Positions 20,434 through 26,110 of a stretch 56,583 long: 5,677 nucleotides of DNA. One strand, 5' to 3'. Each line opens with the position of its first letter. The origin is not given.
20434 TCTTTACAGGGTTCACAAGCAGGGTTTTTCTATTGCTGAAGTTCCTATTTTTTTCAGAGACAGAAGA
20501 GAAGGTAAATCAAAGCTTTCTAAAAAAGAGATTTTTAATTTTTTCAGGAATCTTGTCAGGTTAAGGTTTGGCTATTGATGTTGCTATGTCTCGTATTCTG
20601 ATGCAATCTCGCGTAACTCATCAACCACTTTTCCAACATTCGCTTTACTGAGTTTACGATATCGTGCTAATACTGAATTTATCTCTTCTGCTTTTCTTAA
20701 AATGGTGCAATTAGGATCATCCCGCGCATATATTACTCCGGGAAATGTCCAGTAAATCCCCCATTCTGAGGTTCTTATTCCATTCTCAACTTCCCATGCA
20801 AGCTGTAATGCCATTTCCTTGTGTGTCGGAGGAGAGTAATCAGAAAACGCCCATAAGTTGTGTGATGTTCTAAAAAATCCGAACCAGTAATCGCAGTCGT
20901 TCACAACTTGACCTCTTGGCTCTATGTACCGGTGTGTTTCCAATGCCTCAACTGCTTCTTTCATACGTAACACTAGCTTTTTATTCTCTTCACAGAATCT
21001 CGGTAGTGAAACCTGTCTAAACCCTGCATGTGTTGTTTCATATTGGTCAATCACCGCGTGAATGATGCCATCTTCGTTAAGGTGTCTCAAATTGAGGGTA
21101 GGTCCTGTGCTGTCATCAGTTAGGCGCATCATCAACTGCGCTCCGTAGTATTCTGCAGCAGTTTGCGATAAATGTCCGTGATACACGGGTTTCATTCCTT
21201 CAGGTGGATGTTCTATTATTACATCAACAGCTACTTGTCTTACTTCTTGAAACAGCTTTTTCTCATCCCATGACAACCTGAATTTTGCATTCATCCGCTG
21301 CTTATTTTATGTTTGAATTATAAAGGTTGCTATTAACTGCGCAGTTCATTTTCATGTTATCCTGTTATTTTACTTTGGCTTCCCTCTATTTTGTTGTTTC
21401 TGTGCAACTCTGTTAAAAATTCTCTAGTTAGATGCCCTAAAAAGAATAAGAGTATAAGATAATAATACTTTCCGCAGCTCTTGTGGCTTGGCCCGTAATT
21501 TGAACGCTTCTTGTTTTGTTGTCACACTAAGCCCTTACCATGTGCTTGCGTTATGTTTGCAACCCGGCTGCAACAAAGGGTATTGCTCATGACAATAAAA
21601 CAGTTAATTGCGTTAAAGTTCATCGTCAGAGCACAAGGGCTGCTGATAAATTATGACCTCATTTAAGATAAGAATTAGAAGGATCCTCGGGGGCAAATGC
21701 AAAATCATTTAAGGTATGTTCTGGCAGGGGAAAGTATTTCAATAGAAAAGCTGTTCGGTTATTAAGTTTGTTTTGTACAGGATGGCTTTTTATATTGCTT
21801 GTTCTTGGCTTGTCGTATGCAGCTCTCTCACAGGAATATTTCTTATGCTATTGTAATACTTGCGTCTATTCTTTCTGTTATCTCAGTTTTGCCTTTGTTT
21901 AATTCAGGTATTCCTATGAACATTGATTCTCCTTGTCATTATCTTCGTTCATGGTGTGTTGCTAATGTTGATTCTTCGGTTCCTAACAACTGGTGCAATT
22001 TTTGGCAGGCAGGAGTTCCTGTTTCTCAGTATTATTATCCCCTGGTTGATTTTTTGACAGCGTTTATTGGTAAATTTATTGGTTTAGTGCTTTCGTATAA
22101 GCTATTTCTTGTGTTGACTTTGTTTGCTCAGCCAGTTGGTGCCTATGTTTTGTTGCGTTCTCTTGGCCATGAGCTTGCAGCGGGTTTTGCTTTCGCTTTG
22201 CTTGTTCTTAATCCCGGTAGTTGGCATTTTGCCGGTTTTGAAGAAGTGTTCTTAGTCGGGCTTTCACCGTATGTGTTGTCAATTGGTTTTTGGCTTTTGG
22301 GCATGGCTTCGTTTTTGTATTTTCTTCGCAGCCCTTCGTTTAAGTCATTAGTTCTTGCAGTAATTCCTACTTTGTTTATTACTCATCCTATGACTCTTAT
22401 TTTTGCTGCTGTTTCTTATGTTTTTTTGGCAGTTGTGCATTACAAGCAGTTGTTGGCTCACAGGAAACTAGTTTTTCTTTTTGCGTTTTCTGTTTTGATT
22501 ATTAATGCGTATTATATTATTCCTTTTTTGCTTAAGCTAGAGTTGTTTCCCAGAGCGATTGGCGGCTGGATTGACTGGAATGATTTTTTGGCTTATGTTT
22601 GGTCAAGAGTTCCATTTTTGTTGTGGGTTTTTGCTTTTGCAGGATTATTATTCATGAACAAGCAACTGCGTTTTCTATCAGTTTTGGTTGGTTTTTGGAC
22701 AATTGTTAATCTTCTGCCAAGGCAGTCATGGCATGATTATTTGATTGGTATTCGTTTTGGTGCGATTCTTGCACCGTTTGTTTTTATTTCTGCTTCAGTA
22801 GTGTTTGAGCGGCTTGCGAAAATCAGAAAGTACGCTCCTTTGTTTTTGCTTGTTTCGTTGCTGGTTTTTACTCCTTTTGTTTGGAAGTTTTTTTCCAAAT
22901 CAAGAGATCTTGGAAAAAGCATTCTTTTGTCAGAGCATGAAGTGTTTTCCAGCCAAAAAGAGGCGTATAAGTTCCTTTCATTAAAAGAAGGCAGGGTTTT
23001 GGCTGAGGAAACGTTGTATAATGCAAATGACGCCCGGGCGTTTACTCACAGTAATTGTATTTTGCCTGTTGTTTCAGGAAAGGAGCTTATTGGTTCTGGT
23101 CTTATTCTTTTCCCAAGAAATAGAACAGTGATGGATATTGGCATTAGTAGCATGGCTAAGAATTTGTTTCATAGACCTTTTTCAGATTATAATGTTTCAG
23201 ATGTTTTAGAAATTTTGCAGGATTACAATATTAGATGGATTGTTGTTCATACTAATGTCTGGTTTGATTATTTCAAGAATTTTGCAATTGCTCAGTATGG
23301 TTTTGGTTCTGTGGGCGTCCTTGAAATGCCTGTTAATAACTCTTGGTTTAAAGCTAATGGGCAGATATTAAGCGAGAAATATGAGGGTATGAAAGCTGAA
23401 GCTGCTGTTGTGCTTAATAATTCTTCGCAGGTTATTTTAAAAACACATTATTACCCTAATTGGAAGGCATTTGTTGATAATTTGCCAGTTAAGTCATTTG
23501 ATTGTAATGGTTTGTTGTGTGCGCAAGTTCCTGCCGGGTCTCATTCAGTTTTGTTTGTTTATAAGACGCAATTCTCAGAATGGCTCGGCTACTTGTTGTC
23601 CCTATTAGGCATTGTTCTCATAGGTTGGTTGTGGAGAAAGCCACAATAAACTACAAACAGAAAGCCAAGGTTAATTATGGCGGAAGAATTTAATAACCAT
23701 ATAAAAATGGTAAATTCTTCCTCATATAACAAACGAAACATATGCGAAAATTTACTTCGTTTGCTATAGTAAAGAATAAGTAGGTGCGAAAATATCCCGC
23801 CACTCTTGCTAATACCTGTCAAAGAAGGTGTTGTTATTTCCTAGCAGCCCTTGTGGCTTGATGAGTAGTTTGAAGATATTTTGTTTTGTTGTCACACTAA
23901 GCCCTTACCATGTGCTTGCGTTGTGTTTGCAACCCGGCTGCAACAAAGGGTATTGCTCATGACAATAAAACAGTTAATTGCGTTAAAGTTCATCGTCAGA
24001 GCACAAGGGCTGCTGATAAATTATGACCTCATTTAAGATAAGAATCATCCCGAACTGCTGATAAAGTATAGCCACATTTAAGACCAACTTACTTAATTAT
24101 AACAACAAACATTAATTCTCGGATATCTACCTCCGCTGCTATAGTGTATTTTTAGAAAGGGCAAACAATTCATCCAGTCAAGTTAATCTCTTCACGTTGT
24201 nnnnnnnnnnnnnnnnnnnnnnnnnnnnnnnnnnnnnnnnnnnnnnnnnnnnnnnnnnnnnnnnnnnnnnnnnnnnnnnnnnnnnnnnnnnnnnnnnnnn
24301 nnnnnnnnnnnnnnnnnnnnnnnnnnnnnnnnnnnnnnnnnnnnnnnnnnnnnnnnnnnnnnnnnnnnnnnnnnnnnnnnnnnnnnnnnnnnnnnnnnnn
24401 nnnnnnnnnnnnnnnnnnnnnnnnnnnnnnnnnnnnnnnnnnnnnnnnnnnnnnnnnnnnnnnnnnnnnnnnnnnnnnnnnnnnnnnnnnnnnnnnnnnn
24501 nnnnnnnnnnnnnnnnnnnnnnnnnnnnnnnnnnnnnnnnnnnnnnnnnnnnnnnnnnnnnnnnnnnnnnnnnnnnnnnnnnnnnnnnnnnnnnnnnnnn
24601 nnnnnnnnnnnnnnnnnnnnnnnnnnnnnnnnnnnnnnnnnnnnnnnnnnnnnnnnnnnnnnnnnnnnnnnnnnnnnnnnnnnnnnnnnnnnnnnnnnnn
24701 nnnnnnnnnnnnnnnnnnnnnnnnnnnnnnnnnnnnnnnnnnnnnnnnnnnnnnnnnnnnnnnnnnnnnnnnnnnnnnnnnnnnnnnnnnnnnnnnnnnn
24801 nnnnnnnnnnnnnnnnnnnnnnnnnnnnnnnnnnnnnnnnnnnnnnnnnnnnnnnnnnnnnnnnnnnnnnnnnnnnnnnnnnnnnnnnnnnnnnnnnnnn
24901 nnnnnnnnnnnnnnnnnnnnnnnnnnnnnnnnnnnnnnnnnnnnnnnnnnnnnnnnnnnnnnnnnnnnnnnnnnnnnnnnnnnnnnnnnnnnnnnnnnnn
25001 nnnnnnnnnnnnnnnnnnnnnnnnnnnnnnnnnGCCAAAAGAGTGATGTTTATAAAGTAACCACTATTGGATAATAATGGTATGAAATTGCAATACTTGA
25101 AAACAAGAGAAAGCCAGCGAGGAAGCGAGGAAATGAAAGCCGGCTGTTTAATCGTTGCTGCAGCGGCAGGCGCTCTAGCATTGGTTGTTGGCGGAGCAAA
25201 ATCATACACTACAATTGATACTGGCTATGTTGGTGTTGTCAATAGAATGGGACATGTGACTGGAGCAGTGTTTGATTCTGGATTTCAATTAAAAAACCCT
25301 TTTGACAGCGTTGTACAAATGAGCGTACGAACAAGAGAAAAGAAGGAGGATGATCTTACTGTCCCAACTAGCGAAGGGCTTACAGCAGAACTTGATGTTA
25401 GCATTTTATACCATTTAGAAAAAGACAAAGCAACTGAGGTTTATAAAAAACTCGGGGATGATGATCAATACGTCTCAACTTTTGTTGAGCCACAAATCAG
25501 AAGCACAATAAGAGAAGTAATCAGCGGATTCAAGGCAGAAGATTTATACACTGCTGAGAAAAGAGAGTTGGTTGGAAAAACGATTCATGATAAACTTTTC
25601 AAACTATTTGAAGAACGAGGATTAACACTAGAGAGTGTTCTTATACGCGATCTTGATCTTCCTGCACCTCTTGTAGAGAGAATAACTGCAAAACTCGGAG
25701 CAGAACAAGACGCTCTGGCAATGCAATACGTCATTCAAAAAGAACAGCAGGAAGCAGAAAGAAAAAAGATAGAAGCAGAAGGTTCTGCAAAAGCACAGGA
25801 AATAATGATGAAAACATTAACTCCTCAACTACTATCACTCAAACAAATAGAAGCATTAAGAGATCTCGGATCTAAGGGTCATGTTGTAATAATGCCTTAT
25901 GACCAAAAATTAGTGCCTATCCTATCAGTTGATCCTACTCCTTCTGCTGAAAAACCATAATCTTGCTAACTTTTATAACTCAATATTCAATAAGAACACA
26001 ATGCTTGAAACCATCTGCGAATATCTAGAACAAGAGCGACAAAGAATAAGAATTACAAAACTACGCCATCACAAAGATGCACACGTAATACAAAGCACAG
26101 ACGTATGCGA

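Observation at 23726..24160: Full-length copy of a modular, hairpin-bounded repeat (H-U-U-core-T-H) that recurs six times in the window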

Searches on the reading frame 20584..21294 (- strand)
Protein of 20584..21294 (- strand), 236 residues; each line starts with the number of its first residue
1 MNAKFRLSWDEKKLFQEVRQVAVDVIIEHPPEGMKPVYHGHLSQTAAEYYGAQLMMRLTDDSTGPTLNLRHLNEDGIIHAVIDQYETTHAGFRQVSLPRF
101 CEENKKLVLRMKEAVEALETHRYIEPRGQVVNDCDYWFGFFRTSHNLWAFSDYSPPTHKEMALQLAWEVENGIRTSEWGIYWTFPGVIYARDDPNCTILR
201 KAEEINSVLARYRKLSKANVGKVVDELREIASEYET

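Call 12: search_protein_families(library=pfam, proteins=[window:20584-21294:-], max_evalue=0.001)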
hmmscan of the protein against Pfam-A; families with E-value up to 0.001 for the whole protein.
window:20584-21294:- (236 aa): 0 families

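Call 40: find_encoding_contigs(protein=window:20584-21294:-, flank=10000, max_places=6)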
Protein window:20584-21294:- (236 aa): 1 contig read that carries it; 1 place shown.
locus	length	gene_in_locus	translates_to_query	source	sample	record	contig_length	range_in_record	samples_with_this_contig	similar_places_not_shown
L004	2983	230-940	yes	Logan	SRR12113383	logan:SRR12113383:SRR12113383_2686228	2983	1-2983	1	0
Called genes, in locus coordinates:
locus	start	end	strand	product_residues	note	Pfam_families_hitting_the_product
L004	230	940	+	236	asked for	-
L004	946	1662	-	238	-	PF00535:Glycos_transf_2, PF13641:Glyco_tranf_2_3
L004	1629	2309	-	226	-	PF00535:Glycos_transf_2, PF10111:Glyco_tranf_2_2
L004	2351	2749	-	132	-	-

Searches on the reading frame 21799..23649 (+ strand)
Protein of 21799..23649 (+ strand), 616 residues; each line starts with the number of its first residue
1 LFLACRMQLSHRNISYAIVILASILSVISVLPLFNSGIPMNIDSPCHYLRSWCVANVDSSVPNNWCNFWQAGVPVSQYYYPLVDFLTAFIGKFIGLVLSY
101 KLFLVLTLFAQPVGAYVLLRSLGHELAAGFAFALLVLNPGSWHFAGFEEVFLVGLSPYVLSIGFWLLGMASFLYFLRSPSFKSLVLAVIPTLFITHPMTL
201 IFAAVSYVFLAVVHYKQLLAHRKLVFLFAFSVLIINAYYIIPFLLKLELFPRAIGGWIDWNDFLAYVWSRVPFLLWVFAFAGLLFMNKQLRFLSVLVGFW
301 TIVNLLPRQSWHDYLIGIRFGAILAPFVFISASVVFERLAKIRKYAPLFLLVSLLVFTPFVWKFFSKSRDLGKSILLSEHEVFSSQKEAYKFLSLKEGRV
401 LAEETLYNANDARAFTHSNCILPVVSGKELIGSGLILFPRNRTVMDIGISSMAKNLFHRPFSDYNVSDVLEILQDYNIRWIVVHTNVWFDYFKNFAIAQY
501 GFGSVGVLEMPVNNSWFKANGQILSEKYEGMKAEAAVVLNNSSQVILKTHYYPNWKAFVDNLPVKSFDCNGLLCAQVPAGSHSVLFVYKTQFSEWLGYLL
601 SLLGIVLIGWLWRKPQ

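Call 12: search_protein_families(library=pfam, proteins=[window:21799-23649:+], max_evalue=0.001)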
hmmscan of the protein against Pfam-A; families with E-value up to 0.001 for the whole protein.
window:21799-23649:+ (616 aa): 0 families

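Call 53: find_homologous_proteins(query=window:21799-23649:+, max_evalue=0.00001)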
Query window:21799-23649:+ (616 aa): 7 proteins with E <= 0.00001 among 8000 candidates.
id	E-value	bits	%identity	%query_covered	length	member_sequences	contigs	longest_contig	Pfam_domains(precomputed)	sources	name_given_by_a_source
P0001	0.0e+0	1370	100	99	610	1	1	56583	-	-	-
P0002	1.3e-250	851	60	96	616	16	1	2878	-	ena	-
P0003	5.3e-211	721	53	97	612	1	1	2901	-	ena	-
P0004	1.2e-141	491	41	95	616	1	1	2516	-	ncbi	-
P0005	3.2e-139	484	40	95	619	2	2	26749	-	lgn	-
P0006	1.3e-118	415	39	96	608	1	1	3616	PF10131.16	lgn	-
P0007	1.3e-99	353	35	93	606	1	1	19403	-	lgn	-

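Call 54: find_encoding_contigs(protein=P0002, flank=10000, max_places=6)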
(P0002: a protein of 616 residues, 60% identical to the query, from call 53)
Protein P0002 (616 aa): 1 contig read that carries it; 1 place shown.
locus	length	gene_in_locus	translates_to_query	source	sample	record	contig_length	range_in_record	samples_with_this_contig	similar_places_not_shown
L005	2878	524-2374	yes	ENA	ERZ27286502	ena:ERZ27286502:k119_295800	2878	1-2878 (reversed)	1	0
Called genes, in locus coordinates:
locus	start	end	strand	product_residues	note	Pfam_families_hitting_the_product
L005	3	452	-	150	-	?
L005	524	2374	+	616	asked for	-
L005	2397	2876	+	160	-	?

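Call 55: find_encoding_contigs(protein=P0003, flank=10000, max_places=6)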
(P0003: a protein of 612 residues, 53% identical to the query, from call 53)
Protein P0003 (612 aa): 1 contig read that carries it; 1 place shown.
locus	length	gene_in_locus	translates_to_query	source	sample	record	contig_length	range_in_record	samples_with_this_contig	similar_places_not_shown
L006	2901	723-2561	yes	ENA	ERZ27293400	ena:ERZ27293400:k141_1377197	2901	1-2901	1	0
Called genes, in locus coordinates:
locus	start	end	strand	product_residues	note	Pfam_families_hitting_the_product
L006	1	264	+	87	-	?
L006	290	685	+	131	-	-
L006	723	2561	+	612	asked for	-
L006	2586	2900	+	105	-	?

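Call 56: find_encoding_contigs(protein=P0004, flank=10000, max_places=6)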
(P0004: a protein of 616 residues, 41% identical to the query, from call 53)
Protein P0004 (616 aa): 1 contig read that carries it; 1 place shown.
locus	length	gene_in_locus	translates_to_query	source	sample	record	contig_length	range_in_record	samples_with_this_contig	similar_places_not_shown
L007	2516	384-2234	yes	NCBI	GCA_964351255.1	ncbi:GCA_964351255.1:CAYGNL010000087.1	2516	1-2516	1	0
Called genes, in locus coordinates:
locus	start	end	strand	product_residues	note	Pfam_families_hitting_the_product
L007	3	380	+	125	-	?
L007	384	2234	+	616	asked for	-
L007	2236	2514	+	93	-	?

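Call 57: find_encoding_contigs(protein=P0005, flank=10000, max_places=4)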
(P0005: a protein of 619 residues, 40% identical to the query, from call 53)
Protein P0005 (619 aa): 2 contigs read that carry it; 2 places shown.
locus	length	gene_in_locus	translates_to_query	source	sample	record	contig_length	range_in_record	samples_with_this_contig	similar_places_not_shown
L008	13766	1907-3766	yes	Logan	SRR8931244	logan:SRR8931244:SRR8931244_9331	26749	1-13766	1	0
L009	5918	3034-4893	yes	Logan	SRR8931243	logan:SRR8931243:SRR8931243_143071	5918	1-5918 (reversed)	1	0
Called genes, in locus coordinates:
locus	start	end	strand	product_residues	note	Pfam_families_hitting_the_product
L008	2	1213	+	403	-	?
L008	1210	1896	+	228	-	PF00535:Glycos_transf_2, PF10111:Glyco_tranf_2_2 (weak), PF13641:Glyco_tranf_2_3 (weak)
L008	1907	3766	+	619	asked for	-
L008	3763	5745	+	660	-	PF09586:YfhO (faint), PF10131:PTPS_related, PF20176:DUF6541 (weak)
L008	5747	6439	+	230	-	PF00535:Glycos_transf_2, PF10111:Glyco_tranf_2_2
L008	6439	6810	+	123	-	PF00892:EamA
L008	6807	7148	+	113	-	PF00892:EamA (weak), PF10639:TMEM234 (weak)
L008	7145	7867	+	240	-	PF00535:Glycos_transf_2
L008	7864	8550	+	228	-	PF00535:Glycos_transf_2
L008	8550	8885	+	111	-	PF10066:DUF2304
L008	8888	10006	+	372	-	PF01075:Glyco_transf_9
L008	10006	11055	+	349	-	PF01075:Glyco_transf_9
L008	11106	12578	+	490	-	-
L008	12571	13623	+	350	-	PF01075:Glyco_transf_9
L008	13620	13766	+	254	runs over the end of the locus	PF00535:Glycos_transf_2, PF10111:Glyco_tranf_2_2 (faint)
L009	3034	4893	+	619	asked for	-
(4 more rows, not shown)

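Call 58: find_encoding_contigs(protein=P0007, flank=10000, max_places=4)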
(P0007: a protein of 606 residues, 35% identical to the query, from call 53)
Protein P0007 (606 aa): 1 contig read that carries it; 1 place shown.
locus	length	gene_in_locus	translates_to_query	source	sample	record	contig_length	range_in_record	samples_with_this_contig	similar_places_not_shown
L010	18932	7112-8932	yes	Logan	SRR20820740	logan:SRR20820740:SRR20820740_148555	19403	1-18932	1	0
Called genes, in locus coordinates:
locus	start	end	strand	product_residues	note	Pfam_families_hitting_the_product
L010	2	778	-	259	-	?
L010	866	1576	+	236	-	PF00535:Glycos_transf_2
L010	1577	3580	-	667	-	PF01408:GFO_IDH_MocA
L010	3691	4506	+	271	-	PF25084:LbH_EIF2B (faint), PF25087:GMPPB_C (faint), PF00132:Hexapep (weak), PF14602:Hexapep_2 (faint), PF00132:Hexapep (weak)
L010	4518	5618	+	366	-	PF01041:DegT_DnrJ_EryC1, PF01212:Beta_elim_lyase (weak), PF00155:Aminotran_1_2 (weak), PF01053:Cys_Met_Meta_PP (weak)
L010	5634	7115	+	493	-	PF13231:PMT_2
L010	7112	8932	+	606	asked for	-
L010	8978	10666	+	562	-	PF02366:PMT, PF13231:PMT_2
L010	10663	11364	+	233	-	PF00535:Glycos_transf_2, PF10111:Glyco_tranf_2_2, PF13641:Glyco_tranf_2_3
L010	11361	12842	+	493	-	PF01943:Polysacc_synt, PF13440:Polysacc_synt_3, PF03023:MurJ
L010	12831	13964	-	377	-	PF13439:Glyco_transf_4 (faint), PF00534:Glycos_transf_1, PF13692:Glyco_trans_1_4, PF26337:Gtf3_C (weak)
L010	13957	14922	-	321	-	PF00534:Glycos_transf_1, PF13692:Glyco_trans_1_4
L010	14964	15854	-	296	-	PF05148:Methyltransf_8 (faint), PF01209:Ubie_methyltran (weak), PF13489:Methyltransf_23, PF08241:Methyltransf_11, PF08242:Methyltransf_12 (weak), PF13649:Methyltransf_25, PF13847:Methyltransf_31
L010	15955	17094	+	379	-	PF13439:Glyco_transf_4, PF13579:Glyco_trans_4_4 (weak), PF00534:Glycos_transf_1, PF13692:Glyco_trans_1_4, PF20706:GT4-conflict (faint)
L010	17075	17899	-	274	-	PF13489:Methyltransf_23, PF13847:Methyltransf_31, PF08241:Methyltransf_11, PF08242:Methyltransf_12, PF13649:Methyltransf_25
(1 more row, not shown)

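Call 71: find_encoding_contigs(protein=P0001, flank=1000, max_places=4)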
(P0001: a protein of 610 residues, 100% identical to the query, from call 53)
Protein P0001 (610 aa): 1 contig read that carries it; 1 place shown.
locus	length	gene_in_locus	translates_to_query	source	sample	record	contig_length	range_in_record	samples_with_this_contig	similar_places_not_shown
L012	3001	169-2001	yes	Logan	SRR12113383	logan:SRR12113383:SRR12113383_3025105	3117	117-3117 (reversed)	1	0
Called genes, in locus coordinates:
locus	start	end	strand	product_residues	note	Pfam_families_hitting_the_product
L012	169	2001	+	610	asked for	-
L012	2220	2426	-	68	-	-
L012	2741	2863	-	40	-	-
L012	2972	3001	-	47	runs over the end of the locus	?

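Call 81: list_cluster_members(proteins=[P0008, P0001])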
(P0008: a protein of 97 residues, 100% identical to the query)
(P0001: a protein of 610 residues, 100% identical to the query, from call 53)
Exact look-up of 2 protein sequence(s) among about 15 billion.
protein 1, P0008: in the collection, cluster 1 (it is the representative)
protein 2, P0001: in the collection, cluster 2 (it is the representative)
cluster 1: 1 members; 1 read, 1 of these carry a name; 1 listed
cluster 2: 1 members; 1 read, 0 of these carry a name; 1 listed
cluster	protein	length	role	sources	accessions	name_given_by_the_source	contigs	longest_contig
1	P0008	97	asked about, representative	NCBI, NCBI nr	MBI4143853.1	hypothetical protein HY486_01235 [Candidatus Woesearchaeota archaeon] | hypothetical protein [Candidatus Woesearchaeota archaeon]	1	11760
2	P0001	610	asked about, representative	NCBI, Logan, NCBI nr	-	-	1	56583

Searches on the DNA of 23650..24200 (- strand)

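Call 47: search_rna_families(source=window, start=23650, end=24200, threshold=evalue, max_evalue=10)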
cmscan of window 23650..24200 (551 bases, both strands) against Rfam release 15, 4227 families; matches with E-value up to 10: 6.
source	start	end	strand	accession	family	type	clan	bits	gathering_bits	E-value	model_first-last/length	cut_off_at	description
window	23983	24114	-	RF01492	rli28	Gene; sRNA;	-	20.8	45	2.4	1-186/186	no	Listeria sRNA rli28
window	23718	23776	-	RF03802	MIR5649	Gene; miRNA;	-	16.3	100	2.8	1-101/101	no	MIR5649 microRNA precursor family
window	23670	23734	-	RF03616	MIR1888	Gene; miRNA;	-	15.5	72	6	1-101/101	no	MIR1888 microRNA precursor family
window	23655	23715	-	RF02551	DapZ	Cis-reg;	-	14.5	56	9.3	1-78/78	no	ABC transporter regulator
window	23726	23814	+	RF02058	STnc400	Gene;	-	14.4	80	5.9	1-125/125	no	Gammaproteobacterial sRNA STnc400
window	24068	24115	-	RF03093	queA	Gene; sRNA;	-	13.2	52.6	8.2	1-59/59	no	queA RNA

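Call 49: search_dna_similar(query=window:23726-24161:-, collection=phages, mode=distant, max_evalue=0.01)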
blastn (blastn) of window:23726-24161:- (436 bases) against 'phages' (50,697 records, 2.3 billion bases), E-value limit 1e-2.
No match.

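Call 50: search_dna_similar(query=window:23726-24161:-, collection=plasmids, mode=distant, max_evalue=0.01)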
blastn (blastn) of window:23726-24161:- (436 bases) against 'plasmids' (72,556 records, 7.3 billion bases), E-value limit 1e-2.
No match.

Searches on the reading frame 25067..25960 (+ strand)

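Call 42: search_protein_families(library=pfam, proteins=[window:25067-25960:+], max_evalue=0.0001)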
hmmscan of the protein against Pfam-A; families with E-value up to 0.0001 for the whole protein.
window:25067-25960:+ (297 aa): 1 family
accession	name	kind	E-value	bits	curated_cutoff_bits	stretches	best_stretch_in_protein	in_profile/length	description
PF01145.31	Band_7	-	9.6e-34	117.4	23.6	1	49-230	2-176/176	SPFH domain / Band 7 family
